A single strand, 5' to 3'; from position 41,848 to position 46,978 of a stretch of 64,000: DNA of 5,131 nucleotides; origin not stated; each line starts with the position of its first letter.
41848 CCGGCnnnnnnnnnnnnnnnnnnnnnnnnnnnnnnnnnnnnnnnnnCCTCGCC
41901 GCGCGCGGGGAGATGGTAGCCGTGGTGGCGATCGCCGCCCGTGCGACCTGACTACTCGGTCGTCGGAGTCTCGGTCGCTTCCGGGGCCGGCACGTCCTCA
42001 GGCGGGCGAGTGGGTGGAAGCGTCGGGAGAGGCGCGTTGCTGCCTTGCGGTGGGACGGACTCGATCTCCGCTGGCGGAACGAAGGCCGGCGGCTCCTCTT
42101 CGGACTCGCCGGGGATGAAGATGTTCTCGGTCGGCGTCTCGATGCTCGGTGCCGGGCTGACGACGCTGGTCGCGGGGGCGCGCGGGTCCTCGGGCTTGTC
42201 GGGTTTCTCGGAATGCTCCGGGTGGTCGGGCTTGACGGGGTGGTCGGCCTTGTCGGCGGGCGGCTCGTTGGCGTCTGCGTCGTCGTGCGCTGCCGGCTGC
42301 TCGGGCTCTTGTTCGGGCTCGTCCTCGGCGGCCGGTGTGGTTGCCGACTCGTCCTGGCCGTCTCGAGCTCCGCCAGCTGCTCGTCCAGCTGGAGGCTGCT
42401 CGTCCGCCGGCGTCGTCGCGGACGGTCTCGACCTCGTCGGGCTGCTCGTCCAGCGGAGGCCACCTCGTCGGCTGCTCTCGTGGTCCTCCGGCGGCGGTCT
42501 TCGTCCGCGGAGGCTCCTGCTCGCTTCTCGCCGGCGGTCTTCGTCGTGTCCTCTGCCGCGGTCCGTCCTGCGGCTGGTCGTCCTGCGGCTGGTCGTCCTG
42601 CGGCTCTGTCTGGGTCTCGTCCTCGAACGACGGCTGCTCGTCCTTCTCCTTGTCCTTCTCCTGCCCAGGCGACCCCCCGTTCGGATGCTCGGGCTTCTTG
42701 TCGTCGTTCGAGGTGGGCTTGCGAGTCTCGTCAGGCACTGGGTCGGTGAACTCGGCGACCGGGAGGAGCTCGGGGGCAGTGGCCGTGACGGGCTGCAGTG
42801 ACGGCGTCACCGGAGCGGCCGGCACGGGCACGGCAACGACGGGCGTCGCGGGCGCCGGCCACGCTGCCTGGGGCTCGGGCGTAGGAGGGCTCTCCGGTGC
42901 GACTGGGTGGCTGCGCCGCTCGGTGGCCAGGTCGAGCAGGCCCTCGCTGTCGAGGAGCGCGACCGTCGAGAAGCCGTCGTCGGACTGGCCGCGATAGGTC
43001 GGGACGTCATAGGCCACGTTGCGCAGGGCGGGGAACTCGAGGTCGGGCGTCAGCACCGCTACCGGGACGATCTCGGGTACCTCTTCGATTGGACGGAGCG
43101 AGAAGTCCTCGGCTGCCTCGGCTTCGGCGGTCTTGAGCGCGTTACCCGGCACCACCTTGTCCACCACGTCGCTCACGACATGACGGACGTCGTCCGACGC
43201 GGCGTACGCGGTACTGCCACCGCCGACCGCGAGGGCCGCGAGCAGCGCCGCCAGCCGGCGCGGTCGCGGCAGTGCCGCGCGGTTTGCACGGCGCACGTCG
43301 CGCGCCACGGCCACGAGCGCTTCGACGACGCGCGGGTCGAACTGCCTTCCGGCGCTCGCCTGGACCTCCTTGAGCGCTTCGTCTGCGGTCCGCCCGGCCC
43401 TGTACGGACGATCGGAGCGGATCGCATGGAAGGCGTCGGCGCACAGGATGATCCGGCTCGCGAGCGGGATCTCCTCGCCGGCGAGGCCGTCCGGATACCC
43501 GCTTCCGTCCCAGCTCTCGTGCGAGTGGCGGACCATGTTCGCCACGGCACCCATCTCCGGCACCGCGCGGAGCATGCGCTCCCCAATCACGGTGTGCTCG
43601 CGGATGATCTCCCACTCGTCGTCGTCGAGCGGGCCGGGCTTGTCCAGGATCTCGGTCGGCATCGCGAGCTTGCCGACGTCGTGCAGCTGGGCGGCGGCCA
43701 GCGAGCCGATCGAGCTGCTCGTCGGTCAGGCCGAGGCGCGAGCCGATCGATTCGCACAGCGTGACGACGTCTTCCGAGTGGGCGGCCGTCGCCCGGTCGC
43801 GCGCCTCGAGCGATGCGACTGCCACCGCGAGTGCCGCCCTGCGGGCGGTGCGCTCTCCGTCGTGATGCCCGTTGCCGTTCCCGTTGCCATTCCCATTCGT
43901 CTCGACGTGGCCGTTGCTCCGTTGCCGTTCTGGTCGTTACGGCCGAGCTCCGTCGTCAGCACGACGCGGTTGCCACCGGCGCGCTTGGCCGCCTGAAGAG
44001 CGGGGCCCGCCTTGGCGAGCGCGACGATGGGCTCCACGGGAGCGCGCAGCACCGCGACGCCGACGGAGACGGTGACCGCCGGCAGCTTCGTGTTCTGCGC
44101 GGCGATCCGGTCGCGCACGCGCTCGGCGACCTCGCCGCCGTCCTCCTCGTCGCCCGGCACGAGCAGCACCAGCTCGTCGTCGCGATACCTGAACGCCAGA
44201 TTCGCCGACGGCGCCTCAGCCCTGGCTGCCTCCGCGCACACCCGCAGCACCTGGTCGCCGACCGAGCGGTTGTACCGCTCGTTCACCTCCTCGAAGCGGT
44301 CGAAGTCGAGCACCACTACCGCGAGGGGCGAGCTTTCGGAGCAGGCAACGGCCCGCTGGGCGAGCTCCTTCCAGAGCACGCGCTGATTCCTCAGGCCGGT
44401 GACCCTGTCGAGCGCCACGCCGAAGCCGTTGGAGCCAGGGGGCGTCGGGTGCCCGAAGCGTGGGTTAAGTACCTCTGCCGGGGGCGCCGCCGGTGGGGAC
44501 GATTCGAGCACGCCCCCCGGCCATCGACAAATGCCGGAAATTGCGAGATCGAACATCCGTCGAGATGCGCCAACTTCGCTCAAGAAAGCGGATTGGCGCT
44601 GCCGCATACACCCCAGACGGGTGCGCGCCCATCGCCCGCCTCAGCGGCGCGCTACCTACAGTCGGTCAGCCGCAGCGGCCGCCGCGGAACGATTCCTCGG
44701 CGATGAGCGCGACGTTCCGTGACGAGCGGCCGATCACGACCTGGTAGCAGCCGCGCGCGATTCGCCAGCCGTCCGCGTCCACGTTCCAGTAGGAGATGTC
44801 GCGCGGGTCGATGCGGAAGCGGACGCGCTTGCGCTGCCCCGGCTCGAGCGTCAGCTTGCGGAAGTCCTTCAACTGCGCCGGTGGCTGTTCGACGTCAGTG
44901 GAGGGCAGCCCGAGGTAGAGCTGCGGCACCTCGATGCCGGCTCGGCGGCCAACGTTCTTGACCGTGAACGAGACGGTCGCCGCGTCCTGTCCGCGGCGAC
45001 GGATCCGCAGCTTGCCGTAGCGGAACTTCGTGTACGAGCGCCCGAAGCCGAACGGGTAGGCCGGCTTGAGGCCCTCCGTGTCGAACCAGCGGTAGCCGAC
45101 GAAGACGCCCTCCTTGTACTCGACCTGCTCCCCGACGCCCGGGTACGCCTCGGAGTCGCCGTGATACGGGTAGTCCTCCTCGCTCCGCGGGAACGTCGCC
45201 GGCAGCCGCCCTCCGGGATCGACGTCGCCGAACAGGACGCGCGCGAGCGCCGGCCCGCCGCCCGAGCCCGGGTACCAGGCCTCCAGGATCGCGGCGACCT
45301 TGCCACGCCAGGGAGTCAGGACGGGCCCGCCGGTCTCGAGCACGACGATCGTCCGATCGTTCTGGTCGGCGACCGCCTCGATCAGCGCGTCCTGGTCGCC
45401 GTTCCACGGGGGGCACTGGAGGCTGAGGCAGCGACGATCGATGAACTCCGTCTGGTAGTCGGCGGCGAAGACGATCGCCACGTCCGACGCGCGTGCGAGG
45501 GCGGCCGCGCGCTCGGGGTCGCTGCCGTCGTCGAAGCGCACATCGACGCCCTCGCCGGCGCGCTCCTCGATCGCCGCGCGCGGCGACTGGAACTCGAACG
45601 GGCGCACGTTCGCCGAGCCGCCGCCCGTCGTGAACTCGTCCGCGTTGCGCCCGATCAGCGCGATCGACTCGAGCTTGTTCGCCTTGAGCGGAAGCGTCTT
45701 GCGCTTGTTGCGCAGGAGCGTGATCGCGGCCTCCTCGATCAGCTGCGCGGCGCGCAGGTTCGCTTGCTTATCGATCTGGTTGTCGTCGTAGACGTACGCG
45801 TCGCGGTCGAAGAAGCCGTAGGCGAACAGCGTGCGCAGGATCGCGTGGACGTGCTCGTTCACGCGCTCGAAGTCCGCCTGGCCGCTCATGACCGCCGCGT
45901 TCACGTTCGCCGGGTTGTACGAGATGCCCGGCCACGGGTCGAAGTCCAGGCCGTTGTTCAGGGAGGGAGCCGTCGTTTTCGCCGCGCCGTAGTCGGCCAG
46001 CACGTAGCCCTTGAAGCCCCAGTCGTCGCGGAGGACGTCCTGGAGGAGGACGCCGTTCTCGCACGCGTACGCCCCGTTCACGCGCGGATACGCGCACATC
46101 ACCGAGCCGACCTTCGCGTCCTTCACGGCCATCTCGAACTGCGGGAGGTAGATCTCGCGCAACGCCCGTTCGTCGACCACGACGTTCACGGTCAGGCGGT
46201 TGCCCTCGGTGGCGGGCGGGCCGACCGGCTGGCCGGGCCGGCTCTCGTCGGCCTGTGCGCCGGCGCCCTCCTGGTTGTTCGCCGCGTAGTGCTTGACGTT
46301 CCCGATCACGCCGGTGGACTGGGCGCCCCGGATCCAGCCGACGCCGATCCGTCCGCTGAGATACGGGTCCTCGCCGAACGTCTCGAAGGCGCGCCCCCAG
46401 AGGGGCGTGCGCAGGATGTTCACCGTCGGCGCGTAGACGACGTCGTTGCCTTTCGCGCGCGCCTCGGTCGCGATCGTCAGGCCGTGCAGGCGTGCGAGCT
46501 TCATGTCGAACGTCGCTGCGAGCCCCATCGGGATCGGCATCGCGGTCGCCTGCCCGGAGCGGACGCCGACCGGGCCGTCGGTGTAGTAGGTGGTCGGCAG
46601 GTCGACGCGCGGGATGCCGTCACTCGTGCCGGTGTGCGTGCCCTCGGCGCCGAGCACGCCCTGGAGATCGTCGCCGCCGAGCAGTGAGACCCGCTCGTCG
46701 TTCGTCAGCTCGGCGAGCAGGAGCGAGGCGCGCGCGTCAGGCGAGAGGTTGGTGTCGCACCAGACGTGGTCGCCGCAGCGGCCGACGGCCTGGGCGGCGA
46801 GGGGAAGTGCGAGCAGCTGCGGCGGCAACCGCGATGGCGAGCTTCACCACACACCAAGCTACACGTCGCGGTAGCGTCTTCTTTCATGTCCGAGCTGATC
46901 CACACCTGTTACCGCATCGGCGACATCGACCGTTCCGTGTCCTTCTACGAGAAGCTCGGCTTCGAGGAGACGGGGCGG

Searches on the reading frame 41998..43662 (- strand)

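Call 66: search_protein_families(library=pfam, proteins=[window:41998-43662:-], max_evalue=0.001)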
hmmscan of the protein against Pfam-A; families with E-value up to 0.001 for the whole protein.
window:41998-43662:- (554 aa): 2 families
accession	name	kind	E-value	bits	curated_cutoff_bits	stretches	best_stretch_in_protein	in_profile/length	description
PF13487.12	HD_5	-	1.9e-29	103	27.2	1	1-112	56-170/170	HD domain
PF01966.28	HD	-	4.7e-08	33.8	22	1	14-80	49-115/116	HD domain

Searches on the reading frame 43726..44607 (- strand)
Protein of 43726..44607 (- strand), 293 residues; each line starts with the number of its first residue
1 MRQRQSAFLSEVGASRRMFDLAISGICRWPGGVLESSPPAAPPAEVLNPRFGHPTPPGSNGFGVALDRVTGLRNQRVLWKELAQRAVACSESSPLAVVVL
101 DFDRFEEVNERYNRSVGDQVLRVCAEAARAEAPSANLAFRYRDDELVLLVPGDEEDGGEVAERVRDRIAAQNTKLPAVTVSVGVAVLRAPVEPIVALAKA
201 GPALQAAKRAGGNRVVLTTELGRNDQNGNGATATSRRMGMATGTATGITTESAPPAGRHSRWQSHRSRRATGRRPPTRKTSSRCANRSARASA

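Call 66: search_protein_families(library=pfam, proteins=[window:43726-44607:-], max_evalue=0.001)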
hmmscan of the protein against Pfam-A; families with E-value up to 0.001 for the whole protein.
window:43726-44607:- (293 aa): 2 families
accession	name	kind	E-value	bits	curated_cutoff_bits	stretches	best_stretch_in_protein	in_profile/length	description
PF00990.26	GGDEF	-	3.6e-24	85.8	23.8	1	65-214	2-161/161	Diguanylate cyclase, GGDEF domain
PF17853.6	GGDEF_2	-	4.5e-06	27.3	24.5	1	90-184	18-93/116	GGDEF-like domain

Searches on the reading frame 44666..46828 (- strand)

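Call 66: search_protein_families(library=pfam, proteins=[window:44666-46828:-], max_evalue=0.001)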
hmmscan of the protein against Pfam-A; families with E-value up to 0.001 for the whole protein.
window:44666-46828:- (720 aa): 3 families
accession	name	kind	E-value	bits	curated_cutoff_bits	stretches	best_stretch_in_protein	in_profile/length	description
PF01915.27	Glyco_hydro_3_C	-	2.3e-53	181.6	31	1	369-579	1-200/200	Glycosyl hydrolase family 3 C-terminal domain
PF00933.27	Glyco_hydro_3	-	3.4e-37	129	27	1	83-286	69-258/316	Glycosyl hydrolase family 3 N terminal domain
PF14310.12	Fn3-like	-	4.9e-24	84.7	25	1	633-703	1-71/71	Fibronectin type III-like domain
